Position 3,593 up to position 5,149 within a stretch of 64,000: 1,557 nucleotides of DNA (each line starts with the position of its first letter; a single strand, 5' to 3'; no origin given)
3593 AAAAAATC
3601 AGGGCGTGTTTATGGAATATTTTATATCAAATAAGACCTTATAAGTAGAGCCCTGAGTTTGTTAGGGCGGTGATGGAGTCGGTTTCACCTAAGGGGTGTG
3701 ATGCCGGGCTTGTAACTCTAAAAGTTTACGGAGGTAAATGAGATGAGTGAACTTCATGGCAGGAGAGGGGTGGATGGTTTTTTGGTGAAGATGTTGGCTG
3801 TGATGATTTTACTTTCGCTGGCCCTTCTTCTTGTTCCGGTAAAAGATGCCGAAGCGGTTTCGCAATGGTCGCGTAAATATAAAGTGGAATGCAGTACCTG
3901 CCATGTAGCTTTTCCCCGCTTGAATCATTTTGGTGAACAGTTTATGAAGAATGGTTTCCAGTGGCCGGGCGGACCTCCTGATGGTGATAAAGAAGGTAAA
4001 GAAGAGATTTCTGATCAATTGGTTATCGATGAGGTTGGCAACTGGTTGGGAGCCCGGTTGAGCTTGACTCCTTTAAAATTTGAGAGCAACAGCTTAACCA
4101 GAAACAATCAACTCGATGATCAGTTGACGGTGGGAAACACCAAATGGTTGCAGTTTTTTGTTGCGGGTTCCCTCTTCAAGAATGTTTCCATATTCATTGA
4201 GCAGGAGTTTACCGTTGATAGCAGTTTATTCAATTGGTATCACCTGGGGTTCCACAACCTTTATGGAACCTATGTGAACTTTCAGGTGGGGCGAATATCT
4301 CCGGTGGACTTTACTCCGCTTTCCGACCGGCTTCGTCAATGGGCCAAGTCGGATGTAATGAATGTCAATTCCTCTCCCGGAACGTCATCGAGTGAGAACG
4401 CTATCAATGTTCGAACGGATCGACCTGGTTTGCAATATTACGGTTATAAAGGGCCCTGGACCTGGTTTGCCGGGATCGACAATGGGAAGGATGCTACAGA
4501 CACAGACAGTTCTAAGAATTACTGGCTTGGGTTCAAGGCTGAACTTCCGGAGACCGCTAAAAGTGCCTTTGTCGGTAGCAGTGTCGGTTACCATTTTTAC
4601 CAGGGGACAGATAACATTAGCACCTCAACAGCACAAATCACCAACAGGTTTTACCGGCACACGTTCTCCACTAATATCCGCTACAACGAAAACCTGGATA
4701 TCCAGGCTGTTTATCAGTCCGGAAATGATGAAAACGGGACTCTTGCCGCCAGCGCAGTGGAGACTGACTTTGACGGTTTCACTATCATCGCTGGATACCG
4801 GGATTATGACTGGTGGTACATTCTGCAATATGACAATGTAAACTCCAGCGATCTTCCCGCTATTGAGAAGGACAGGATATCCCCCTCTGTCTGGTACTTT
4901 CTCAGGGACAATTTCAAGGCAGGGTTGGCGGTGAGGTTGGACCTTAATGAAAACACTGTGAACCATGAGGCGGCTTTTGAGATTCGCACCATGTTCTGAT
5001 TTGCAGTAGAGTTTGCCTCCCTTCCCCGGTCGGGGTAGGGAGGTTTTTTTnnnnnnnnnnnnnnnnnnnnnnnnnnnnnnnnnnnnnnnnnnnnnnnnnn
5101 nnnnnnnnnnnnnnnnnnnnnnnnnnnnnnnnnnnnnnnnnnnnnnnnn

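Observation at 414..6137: Rieske/cytochrome b operon with an HAO-like octahaem subunit, followed by a Cyc2-like cytochrome-porin and a trihaem cytochrome: candidate outer-membrane-to-quinone electron conduit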

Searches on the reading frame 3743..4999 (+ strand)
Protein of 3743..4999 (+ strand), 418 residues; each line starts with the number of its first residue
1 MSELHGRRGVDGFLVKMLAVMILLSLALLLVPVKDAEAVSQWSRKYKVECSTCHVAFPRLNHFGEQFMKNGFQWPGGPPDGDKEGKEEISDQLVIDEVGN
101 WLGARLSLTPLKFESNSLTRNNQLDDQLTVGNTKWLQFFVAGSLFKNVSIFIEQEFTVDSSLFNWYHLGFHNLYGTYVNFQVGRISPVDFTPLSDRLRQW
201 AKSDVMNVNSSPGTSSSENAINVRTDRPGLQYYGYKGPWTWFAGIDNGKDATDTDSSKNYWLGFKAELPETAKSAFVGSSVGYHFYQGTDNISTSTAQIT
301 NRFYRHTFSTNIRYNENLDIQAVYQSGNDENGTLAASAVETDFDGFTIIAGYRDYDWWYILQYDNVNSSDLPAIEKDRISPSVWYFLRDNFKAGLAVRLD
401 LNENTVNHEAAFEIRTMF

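Call 3: search_protein_families(library=pfam, proteins=[window:3743-4999:+], max_evalue=0.01)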
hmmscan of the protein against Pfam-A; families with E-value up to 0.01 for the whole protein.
window:3743-4999:+ (418 aa): 0 families

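Call 4: search_protein_families(library=ncbifam, proteins=[window:3743-4999:+], max_evalue=0.01)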
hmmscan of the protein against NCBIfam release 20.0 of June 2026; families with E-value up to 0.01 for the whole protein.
window:3743-4999:+ (418 aa): 0 families

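Call 5: find_homologous_proteins(query=window:3743-4999:+, max_evalue=0.001)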
Query window:3743-4999:+ (418 aa): 133 proteins with E <= 0.001 among 5134 candidates; the best 120 are listed.
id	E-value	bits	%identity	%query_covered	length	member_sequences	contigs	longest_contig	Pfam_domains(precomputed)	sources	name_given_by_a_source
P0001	4.5e-287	969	100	100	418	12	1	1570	-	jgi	-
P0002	6.9e-227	771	79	100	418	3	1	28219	-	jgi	jgi:hypothetical protein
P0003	1.5e-171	589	86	71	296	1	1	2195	-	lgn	-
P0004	2.7e-170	585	61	96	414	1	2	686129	-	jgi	jgi:hypothetical protein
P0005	3.0e-169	581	62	96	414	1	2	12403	-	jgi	-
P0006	8.1e-169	580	61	96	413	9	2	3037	-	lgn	-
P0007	2.0e-166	572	62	94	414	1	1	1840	-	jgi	jgi:hypothetical protein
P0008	4.1e-164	564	60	94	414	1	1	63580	-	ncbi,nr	ncbi:MAG: hypothetical protein GTO17_04435 [Candidatus Aminicenantes bacterium]|nr:hypothetical prot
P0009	5.8e-164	564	60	94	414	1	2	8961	-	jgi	jgi:hypothetical protein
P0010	1.9e-163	562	60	94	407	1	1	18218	-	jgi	jgi:hypothetical protein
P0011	2.0e-163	562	60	94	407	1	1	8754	-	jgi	-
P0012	1.8e-162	559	59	96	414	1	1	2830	-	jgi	-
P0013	4.5e-162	558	59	97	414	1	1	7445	-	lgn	-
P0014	1.4e-161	556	59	96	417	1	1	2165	-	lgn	-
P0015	2.1e-161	555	59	99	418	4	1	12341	-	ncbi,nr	ncbi:MAG: hypothetical protein HY579_01645 [Nitrospinae bacterium]|nr:hypothetical protein [Nitrospi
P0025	9.7e-158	543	57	95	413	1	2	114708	-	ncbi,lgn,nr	ncbi:MAG: hypothetical protein GTN73_08565 [Candidatus Aminicenantes bacterium]|nr:hypothetical prot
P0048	4.9e-152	525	55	97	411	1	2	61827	-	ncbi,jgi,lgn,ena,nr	ncbi:MAG: hypothetical protein COA44_10690 [Arcobacter sp.]|nr:MAG: hypothetical protein COA44_10690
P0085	2.5e-92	328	42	92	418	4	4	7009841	-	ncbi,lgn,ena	-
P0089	1.9e-89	318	40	96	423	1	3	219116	-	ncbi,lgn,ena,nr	ncbi:MAG: hypothetical protein IIA61_02025 [Candidatus Marinimicrobia bacterium]|nr:hypothetical pro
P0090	4.2e-89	317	43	97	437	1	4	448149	-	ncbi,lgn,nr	ncbi:MAG: hypothetical protein HZA24_00285 [Nitrospirae bacterium]|nr:hypothetical protein [Nitrospi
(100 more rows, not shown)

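Call 8: find_encoding_contigs(protein=P0002, flank=10000, max_places=2)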
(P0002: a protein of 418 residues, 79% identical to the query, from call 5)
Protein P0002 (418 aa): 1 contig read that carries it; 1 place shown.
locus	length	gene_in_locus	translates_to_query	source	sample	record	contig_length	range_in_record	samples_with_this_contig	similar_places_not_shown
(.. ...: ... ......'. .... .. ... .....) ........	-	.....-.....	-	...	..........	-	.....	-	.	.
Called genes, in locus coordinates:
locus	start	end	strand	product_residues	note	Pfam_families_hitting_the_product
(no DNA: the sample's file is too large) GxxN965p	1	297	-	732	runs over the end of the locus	PF00672:HAMP, PF00512:HisKA, PF02518:HATPase_c, PF00072:Response_reg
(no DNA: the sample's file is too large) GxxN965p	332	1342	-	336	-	PF13379:NMT1_2, PF09084:NMT1, PF12974:Phosphonate-bd (weak)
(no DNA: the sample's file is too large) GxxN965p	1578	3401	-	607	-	PF00664:ABC_membrane, PF00005:ABC_tran, PF02463:SMC_N (faint)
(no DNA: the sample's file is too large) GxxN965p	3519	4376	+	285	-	PF01040:UbiA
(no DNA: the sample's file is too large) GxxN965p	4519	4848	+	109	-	PF21814:DUF6883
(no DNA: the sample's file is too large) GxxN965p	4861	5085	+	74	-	PF16277:DUF4926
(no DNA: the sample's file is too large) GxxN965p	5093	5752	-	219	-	-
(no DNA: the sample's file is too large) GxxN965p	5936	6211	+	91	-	PF02604:PhdYeFM_antitox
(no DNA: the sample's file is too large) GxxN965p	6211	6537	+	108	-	PF05016:ParE_toxin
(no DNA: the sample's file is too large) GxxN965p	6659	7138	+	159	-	PF00355:Rieske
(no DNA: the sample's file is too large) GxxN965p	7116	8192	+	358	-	PF00033:Cytochrome_B, PF13631:Cytochrom_B_N_2, PF00032:Cytochrom_B_C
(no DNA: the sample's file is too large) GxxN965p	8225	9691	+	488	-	PF09699:Paired_CXXCH_1 (faint), PF13435:Cytochrome_C554 (faint), PF22113:Mtrc-MtrF_II-IV_dom (faint), PF14522:Cytochrome_C7 (faint), PF14537:Cytochrom_c3_2 (faint), PF13447:Multi-haem_cyto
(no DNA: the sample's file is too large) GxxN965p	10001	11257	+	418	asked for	-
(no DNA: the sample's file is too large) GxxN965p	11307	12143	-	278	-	-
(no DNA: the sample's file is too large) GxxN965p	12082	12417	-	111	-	PF14522:Cytochrome_C7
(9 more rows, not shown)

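Call 9: find_encoding_contigs(protein=P0004, flank=10000, max_places=2)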
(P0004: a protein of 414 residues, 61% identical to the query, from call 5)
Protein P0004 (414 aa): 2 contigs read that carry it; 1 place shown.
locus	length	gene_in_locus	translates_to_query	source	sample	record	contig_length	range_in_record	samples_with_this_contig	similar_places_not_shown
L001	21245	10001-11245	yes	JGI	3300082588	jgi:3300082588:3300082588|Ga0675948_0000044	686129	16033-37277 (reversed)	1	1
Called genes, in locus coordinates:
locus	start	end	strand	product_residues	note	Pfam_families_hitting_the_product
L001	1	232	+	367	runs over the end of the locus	PF00589:Phage_integrase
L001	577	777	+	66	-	-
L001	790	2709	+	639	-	-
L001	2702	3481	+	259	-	-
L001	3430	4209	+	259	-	-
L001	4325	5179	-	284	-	PF14522:Cytochrome_C7 (faint), PF14537:Cytochrom_c3_2 (faint), PF22113:Mtrc-MtrF_II-IV_dom (faint)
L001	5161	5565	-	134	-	PF00032:Cytochrom_B_C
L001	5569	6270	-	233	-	PF00033:Cytochrome_B, PF13631:Cytochrom_B_N_2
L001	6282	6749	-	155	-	PF00355:Rieske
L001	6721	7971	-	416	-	PF13435:Cytochrome_C554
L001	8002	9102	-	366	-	PF00089:Trypsin, PF13365:Trypsin_2, PF17820:PDZ_6 (faint), PF13180:PDZ_2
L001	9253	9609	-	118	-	PF08734:GYD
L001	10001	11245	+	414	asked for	-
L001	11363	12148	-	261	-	-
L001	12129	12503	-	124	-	PF02085:Cytochrom_CIII (faint), PF14522:Cytochrome_C7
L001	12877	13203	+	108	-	-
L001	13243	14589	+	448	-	PF02321:OEP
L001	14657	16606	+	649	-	PF19335:HMBD (weak), PF25919:BSH_CusB, PF25973:BSH_CzcB, PF25944:Beta-barrel_RND (weak), PF25954:Beta-barrel_RND_2, PF25975:CzcB_C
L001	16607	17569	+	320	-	PF13487:HD_5, PF01966:HD, PF04945:YHS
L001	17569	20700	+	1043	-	PF00873:ACR_tran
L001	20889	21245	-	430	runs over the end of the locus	PF00691:OmpA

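Call 10: find_encoding_contigs(protein=P0025, flank=10000, max_places=1)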
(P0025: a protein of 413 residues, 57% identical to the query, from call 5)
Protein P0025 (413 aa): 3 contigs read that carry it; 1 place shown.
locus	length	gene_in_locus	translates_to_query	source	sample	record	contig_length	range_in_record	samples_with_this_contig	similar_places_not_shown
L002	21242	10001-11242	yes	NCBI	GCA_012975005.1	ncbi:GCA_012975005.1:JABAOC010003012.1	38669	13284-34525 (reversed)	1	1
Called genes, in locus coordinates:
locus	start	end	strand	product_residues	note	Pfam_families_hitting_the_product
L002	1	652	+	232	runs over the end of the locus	PF07685:GATase_3, PF13507:GATase_5, PF01965:DJ-1_PfpI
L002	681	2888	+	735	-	PF18072:FGAR-AT_linker, PF00586:AIRS, PF02769:AIRS_C, PF00586:AIRS, PF02769:AIRS_C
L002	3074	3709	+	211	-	PF00551:Formyl_trans_N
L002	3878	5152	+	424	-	PF00579:tRNA-synt_1b, PF22421:SYY_C-terminal, PF01479:S4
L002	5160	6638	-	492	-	PF02511:Thy1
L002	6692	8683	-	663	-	PF00884:Sulfatase, PF16347:SGSH_C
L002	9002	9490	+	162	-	PF02915:Rubrerythrin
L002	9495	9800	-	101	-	PF01139:RtcB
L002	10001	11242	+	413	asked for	-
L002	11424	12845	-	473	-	PF01139:RtcB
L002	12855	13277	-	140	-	PF01951:Archease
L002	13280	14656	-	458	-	PF17767:NAPRTase_N, PF04095:NAPRTase, PF17956:NAPRTase_C (weak)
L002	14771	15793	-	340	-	PF04055:Radical_SAM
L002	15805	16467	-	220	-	PF00730:HhH-GPD, PF00633:HHH (weak)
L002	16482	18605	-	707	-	PF03477:ATP-cone, PF00317:Ribonuc_red_lgN, PF02867:Ribonuc_red_lgC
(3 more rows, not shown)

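Call 11: find_encoding_contigs(protein=P0048, flank=10000, max_places=1)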
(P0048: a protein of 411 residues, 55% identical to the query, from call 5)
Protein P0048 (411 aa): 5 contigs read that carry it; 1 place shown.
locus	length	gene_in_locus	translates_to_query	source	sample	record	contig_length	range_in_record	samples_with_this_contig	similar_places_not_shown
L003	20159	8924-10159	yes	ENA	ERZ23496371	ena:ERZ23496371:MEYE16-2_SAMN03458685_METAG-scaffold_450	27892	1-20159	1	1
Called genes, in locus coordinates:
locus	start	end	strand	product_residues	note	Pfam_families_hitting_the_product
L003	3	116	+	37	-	?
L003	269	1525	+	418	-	-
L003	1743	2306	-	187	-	PF00925:GTP_cyclohydro2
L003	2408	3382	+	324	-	PF00490:ALAD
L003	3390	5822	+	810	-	PF08376:NIT, PF00990:GGDEF, PF00563:EAL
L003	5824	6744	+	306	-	PF02729:OTCace_N, PF00185:OTCace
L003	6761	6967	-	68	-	-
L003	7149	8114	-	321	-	PF00579:tRNA-synt_1b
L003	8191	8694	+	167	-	PF03653:UPF0093, PF05425:CopD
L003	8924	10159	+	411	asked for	-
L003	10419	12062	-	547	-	PF00071:Ras (weak), PF01926:MMR_HSR1, PF02421:FeoB_N, PF08477:Roc (weak), PF00009:GTP_EFTU, PF01926:MMR_HSR1, PF02421:FeoB_N, PF14714:KH_dom-like, +7 more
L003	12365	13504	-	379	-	PF01464:SLT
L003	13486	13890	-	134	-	-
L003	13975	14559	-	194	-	PF02169:LPP20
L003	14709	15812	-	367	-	PF21088:MS_channel_1st, PF00924:MS_channel_2nd, PF21082:MS_channel_3rd, PF24956:Msl2-3_C (weak)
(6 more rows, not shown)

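Call 12: find_encoding_contigs(protein=P0085, flank=10000, max_places=1)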
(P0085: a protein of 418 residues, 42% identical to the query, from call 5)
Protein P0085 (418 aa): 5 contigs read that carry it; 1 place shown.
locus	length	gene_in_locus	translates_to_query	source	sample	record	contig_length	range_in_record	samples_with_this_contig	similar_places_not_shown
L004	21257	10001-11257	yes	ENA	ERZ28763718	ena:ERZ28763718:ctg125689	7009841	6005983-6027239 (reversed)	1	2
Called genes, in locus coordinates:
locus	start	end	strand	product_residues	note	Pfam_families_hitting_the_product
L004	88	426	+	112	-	-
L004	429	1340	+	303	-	PF00696:AA_kinase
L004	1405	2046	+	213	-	PF01135:PCMT, PF13649:Methyltransf_25 (weak)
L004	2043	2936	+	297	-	PF14716:HHH_8, PF00633:HHH (faint), PF14520:HHH_5 (weak)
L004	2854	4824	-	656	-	PF06480:FtsH_ext, PF06068:TIP49 (faint), PF00004:AAA, PF17862:AAA_lid_3, PF01434:Peptidase_M41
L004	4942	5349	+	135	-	PF00571:CBS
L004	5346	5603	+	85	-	-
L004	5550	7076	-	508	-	PF24923:ATP-grasp_IQCH (weak), PF02655:ATP-grasp_3 (weak), PF24923:ATP-grasp_IQCH, PF18105:PGM1_C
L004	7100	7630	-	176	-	PF04893:Yip1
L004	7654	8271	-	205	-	-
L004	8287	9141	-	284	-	PF00582:Usp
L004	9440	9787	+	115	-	PF00034:Cytochrom_C, PF13442:Cytochrome_CBB3 (weak)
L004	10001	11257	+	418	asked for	-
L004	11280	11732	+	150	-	PF25471:TM_PetC (weak), PF00355:Rieske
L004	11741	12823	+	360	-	PF00033:Cytochrome_B, PF13631:Cytochrom_B_N_2, PF00032:Cytochrom_B_C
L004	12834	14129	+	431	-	PF09699:Paired_CXXCH_1 (faint), PF14522:Cytochrome_C7 (faint), PF14537:Cytochrom_c3_2 (weak)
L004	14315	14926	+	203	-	PF03264:Cytochrom_NNT (weak)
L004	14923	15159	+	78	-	-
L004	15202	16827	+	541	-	PF01268:FTHFS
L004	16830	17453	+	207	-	PF01618:MotA_ExbB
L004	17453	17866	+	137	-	PF02472:ExbD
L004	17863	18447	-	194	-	PF01988:VIT1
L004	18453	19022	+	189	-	PF06172:Cupin_5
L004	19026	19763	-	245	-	-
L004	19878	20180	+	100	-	PF00166:Cpn10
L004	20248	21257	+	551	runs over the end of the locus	-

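Call 13: predict_structure(alignment_id=A1)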
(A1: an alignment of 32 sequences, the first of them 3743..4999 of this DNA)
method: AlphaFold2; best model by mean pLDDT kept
length: 418 residues; sequences in the alignment: 32
mean_pLDDT: 85.5   pTM: 0.83
mean pLDDT of the five models: 85.5, 85.3, 84.9, 83.1, 82.4
residues with pLDDT >= 90: 194; 70-90: 178; 50-70: 34; < 50: 12
segments of 3 or more residues with pLDDT < 50: 1-9, 36-38
pLDDT, mean of each block of 10 residues (from residue 1): 43 75 71 53 77 86 90 74 70 71 86 91 91 80 83 84 87 88 93 85 93 82 91 94 90 78 96 93 96 85 97 93 98 91 98 94 96 93 90 93 84 88
secondary structure, 60 per line:
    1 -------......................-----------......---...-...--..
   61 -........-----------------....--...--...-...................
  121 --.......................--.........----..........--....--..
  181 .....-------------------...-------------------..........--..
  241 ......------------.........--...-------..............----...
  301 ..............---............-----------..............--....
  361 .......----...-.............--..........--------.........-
elements in order: H8-29 H41-46 E54-56 H62-69 E87-90 E93-95 E102-120 E123-145 E148-156 E161-170 E173-176 E179-185 E227-236 E239-246 E259-267 E280-293 E298-314 E318-329 E341-354 E357-367 E376-388 E391-400 E409-417

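Call 14: find_encoding_contigs(protein=P0090, flank=10000, max_places=1)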
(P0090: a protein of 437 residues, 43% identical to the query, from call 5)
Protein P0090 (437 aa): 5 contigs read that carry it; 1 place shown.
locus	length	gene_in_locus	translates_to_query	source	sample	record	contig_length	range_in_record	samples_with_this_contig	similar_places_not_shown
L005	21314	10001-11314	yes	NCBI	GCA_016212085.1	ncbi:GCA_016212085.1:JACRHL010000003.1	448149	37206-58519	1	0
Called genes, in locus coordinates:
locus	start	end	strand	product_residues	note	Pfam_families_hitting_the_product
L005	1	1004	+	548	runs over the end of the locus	PF00916:Sulfate_transp, PF01740:STAS, PF13466:STAS_2 (weak)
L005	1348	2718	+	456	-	PF00089:Trypsin, PF13365:Trypsin_2, PF00595:PDZ, PF13180:PDZ_2, PF17820:PDZ_6, PF00595:PDZ (weak), PF13180:PDZ_2 (weak), PF17820:PDZ_6, +2 more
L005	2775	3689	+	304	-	PF04389:Peptidase_M28, PF01546:Peptidase_M20 (weak)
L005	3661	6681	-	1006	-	PF02010:REJ (faint), PF21027:Sde0182_C (faint), PF22352:K319L-like_PKD, PF18911:PKD_4 (weak), PF22352:K319L-like_PKD, PF13205:Big_5, PF18911:PKD_4 (weak), PF22352:K319L-like_PKD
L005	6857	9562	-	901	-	PF00690:Cation_ATPase_N, PF00122:E1-E2_ATPase, PF13246:Cation_ATPase, PF00702:Hydrolase, PF12710:HAD (weak), PF08282:Hydrolase_3 (faint), PF00689:Cation_ATPase_C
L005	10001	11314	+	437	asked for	-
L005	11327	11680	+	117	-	-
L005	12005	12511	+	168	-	-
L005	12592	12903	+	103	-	-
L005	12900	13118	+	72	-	-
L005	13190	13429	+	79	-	-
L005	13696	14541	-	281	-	-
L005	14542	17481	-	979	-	PF08241:Methyltransf_11, PF08242:Methyltransf_12, PF13649:Methyltransf_25, PF13847:Methyltransf_31 (weak), PF00149:Metallophos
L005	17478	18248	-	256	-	PF00528:BPD_transp_1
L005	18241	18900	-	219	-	PF00005:ABC_tran, PF02463:SMC_N (faint), PF13304:AAA_21 (faint)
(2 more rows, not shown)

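Call 15: find_encoding_contigs(protein=P0089, flank=10000, max_places=1)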
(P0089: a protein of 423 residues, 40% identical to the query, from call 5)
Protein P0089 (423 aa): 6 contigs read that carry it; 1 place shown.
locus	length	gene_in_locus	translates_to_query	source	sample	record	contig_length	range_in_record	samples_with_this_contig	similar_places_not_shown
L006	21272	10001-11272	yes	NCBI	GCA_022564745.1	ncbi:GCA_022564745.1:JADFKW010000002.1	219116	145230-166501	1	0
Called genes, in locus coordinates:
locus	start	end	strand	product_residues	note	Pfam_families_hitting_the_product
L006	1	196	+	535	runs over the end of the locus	PF00034:Cytochrom_C, PF13442:Cytochrome_CBB3, PF00034:Cytochrom_C (weak), PF09459:EB_dh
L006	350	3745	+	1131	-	PF00384:Molybdopterin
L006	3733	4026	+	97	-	-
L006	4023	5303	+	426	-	PF13187:Fer4_9 (faint), PF12797:Fer4_2 (faint), PF12837:Fer4_6 (faint), PF13237:Fer4_10, PF13247:Fer4_11, PF12838:Fer4_7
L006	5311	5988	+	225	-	PF02613:Nitrate_red_del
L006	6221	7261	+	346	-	PF13353:Fer4_12 (weak), PF04055:Radical_SAM, PF06463:Mob_synth_C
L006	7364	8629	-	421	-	PF00266:Aminotran_5, PF22580:KYNU_C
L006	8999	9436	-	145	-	PF01814:Hemerythrin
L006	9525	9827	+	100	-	PF01557:FAA_hydrolase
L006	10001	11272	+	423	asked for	-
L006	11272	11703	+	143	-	-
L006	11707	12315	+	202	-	PF03264:Cytochrom_NNT (weak), PF22113:Mtrc-MtrF_II-IV_dom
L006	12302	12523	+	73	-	-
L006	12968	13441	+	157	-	PF02082:Rrf2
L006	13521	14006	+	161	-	PF00210:Ferritin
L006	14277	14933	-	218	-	PF03006:HlyIII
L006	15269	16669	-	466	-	PF13088:BNR_2 (faint)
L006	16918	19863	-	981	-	PF04313:HSDR_N, PF04851:ResIII, PF00270:DEAD, PF18766:SWI2_SNF2, PF22679:T1R_D3-like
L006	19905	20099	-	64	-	-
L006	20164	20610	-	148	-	PF01797:Y1_Tnp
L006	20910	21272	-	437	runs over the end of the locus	PF01420:Methylase_S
